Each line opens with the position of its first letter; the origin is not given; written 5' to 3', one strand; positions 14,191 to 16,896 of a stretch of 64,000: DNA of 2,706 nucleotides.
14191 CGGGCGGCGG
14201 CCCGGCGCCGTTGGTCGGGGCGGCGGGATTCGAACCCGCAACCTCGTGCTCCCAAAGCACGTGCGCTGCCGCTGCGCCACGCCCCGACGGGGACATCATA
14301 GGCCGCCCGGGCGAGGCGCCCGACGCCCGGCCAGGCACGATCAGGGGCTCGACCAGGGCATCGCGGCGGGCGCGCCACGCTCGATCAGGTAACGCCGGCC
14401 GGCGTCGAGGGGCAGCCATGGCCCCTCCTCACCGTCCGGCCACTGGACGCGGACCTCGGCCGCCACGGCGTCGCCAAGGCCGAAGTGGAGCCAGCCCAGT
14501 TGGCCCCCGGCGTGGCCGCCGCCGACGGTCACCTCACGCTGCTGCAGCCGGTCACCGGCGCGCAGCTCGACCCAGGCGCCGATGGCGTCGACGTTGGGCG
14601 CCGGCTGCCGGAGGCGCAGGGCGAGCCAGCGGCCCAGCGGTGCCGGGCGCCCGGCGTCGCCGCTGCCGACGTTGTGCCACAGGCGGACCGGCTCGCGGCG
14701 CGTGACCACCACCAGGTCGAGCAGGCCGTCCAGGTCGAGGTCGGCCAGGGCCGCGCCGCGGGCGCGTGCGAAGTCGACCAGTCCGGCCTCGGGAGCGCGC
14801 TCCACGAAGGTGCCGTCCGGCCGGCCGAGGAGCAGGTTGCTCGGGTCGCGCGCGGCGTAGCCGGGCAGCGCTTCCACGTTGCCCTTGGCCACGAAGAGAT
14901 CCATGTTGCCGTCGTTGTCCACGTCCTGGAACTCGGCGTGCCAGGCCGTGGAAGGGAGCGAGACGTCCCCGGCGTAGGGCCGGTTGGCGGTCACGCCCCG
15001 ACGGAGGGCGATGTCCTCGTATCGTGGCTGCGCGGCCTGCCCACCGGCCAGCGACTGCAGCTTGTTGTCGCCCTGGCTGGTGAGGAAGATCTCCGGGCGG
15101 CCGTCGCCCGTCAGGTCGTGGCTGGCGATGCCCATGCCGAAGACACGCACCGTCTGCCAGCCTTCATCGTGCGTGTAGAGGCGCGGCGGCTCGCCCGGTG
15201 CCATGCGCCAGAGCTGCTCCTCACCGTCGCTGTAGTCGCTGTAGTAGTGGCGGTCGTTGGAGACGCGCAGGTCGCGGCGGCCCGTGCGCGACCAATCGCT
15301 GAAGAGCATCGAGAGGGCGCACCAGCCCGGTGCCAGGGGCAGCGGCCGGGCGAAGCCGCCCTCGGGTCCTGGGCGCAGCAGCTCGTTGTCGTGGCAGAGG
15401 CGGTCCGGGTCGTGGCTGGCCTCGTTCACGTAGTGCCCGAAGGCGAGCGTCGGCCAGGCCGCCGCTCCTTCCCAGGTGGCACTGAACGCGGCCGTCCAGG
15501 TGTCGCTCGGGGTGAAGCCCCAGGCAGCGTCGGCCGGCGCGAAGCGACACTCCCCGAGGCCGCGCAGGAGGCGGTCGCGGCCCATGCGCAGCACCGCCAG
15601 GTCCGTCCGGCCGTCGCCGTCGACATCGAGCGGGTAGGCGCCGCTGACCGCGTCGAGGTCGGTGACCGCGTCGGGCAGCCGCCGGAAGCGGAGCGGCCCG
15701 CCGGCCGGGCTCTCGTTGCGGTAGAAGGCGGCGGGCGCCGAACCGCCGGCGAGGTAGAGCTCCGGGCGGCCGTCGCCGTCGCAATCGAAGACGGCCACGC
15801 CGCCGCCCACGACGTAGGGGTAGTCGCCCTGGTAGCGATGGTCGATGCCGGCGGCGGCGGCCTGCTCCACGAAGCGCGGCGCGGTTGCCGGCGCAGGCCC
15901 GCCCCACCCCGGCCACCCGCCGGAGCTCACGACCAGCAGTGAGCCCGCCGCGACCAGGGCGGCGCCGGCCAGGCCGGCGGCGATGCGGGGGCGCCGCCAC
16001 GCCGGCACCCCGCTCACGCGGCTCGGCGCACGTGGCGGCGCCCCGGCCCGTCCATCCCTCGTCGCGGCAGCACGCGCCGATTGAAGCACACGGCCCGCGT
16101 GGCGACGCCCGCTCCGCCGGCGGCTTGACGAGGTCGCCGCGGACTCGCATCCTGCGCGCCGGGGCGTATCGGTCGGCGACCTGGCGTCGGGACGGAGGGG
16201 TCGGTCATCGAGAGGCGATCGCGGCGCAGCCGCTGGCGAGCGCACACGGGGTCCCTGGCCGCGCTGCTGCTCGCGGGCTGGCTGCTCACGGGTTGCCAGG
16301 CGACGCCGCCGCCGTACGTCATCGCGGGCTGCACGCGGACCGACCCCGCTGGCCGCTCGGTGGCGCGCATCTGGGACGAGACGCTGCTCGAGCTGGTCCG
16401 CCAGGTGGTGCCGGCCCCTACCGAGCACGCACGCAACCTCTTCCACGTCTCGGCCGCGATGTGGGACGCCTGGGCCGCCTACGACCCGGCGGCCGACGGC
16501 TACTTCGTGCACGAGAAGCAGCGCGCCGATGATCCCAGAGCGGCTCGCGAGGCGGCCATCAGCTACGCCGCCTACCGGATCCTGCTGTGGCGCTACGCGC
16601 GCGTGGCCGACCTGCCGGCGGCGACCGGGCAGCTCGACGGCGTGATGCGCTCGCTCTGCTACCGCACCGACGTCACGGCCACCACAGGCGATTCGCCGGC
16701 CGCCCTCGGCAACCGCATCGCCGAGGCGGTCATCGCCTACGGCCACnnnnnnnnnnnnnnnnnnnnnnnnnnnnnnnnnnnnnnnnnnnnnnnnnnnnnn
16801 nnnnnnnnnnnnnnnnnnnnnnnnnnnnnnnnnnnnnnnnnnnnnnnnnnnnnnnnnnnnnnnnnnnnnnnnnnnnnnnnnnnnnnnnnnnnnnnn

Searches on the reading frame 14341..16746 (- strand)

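Call 43: search_protein_families(library=pfam, proteins=[window:14341-16746:-], max_evalue=0.0001)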
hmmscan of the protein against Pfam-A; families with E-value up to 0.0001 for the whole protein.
window:14341-16746:- (801 aa): 3 families
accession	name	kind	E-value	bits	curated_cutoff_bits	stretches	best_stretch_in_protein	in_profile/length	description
PF13517.12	FG-GAP_3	-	3.9e-24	85.4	26.9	3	608-680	1-61/61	FG-GAP-like repeat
PF07593.17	UnbV_ASPIC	-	1.2e-13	51.2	23.4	1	721-786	1-67/68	ASPIC and UnbV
PF01839.29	FG-GAP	-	3.5e-08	33.6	22.1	0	373-385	8-20/37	FG-GAP repeat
